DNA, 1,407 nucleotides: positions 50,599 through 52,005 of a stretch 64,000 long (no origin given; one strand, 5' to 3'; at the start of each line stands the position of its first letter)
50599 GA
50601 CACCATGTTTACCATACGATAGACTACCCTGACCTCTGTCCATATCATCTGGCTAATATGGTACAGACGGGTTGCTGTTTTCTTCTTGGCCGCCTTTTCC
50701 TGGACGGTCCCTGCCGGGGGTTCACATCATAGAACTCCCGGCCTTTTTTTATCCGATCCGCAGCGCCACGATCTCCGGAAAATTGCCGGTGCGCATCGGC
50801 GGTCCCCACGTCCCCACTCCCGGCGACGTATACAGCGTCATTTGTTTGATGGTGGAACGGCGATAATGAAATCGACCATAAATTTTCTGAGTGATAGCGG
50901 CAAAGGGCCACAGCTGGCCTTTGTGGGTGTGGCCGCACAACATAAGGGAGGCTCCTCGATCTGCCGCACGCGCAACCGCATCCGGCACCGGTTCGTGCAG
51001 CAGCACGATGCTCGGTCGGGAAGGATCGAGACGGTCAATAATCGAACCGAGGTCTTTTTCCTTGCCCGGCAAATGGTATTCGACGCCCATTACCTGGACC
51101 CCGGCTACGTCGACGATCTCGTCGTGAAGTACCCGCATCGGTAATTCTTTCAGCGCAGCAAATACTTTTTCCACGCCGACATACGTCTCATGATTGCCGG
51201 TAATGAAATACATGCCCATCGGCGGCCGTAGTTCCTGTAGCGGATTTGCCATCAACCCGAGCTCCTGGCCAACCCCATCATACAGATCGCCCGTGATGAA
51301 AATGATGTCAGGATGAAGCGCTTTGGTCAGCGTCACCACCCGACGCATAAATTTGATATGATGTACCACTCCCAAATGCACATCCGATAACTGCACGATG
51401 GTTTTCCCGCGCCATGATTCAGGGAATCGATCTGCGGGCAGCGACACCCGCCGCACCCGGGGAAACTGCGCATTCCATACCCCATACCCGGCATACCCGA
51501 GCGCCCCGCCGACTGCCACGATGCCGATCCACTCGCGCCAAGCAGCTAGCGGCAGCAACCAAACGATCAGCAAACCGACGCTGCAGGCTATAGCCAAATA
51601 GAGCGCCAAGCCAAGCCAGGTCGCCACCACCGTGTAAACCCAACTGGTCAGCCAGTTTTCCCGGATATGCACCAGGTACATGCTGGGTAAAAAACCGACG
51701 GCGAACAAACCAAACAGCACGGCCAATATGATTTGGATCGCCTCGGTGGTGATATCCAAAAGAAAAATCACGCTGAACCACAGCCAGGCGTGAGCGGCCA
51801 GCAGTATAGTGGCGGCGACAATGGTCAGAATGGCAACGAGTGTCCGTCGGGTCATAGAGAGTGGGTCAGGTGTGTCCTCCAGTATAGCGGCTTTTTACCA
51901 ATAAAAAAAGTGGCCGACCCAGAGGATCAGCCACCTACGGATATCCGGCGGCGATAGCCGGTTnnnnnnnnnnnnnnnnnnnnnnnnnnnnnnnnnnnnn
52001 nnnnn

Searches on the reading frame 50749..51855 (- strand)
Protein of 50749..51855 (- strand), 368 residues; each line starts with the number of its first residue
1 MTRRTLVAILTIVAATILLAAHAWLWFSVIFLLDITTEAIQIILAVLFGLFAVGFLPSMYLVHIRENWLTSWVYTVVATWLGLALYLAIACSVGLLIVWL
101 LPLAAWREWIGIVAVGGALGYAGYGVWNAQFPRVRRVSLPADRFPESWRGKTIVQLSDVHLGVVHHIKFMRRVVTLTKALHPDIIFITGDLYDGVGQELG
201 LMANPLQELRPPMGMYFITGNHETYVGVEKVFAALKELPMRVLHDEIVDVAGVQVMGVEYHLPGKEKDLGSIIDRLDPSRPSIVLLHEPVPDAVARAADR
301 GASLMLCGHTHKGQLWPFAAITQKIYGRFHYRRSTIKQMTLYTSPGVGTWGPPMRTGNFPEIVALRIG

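Call 3: search_protein_families(library=pfam, proteins=[window:50749-51855:-], max_evalue=0.01)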
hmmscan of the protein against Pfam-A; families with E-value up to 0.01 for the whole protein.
window:50749-51855:- (368 aa): 2 families
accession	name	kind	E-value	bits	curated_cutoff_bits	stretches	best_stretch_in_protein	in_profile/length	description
PF00149.33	Metallophos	-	4.5e-13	50.5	21.5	1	152-312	2-190/191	Calcineurin-like phosphoesterase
PF12850.12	Metallophos_2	-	7.9e-09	36.1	27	1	153-313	3-119/154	Calcineurin-like phosphoesterase superfamily domain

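Call 4: search_protein_families(library=ncbifam, proteins=[window:50749-51855:-], max_evalue=0.01)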
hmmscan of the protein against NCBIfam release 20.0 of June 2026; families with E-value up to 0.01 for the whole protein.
window:50749-51855:- (368 aa): 5 families
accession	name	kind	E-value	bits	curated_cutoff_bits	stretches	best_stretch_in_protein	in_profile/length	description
NF033458.1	lipid_A_LpxG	equivalog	5.5e-20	71.9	350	2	133-223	27-118/321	UDP-2,3-diacylglucosamine diphosphatase LpxG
NF008460.0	PRK11340.1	equivalog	5.9e-15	55.4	188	1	144-366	43-269/271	phosphodiesterase YaeI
TIGR03729.1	acc_ester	subfamily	5.7e-05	22.6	148.25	1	155-230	4-79/239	putative phosphoesterase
TIGR00619.1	sbcd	subfamily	0.00076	19.3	77.65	1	156-234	6-97/252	exonuclease subunit SbcD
TIGR04123.1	P_estr_lig_assc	hypoth_equivalog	0.0035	16.8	150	0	170-245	53-136/207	ligase-associated DNA damage response endonuclease PdeM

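Call 5: search_protein_families(library=padloc, proteins=[window:50749-51855:-], max_evalue=0.01)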
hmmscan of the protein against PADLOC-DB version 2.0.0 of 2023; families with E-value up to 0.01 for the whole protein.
window:50749-51855:- (368 aa): 1 family
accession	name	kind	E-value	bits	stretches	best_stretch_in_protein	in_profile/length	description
PDLC04908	PDC-S10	-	0.00058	17.2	1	178-260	26-109/223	-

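Call 75: search_solved_structures(query=window:50749-51855:-, max_evalue=0.001)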
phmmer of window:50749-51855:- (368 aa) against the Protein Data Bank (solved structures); distinct sequences matched with E-value up to 0.001: 0.

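Call 84: search_protein_families(library=phrogs, proteins=[window:50749-51855:-], max_evalue=0.01)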
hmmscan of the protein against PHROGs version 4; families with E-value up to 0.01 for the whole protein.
window:50749-51855:- (368 aa): 2 families
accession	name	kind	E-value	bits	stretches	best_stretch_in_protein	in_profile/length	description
phrog_1649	-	other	2.3e-08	34.1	1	147-247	32-133/308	metallo-phosphoesterase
phrog_221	-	other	0.00023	21.5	1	150-194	111-154/367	metallo-phosphoesterase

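Call 93: list_cluster_members(proteins=[P0001, P0005, window:50749-51855:-, window:49943-50476:-, P0007])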
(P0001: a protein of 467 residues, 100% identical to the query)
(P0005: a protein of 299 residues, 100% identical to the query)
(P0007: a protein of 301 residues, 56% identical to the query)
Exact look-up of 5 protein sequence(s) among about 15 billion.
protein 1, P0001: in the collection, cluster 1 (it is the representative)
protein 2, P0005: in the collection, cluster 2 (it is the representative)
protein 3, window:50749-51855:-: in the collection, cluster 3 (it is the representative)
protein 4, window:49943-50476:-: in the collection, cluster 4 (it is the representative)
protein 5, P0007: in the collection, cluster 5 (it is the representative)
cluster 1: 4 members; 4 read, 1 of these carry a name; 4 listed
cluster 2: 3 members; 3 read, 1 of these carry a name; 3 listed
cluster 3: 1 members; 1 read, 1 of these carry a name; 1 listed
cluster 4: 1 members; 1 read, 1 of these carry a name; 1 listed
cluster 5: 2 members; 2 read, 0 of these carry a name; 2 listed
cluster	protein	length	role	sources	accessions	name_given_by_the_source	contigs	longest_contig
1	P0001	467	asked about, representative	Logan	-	-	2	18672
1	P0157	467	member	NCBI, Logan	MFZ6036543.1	MAG: hypothetical protein ACOYUK_05390 [Patescibacteria group bacterium]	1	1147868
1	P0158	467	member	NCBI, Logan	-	-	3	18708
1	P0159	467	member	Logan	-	-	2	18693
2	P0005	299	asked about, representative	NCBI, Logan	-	-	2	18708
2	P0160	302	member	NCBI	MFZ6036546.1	MAG: hypothetical protein ACOYUK_05405 [Patescibacteria group bacterium]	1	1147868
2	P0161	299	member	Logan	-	-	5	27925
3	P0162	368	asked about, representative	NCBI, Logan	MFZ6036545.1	MAG: metallophosphoesterase [Patescibacteria group bacterium]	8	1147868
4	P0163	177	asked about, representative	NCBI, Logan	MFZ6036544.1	MAG: hypothetical protein ACOYUK_05395 [Patescibacteria group bacterium]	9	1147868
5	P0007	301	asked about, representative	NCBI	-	-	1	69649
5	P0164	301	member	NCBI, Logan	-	-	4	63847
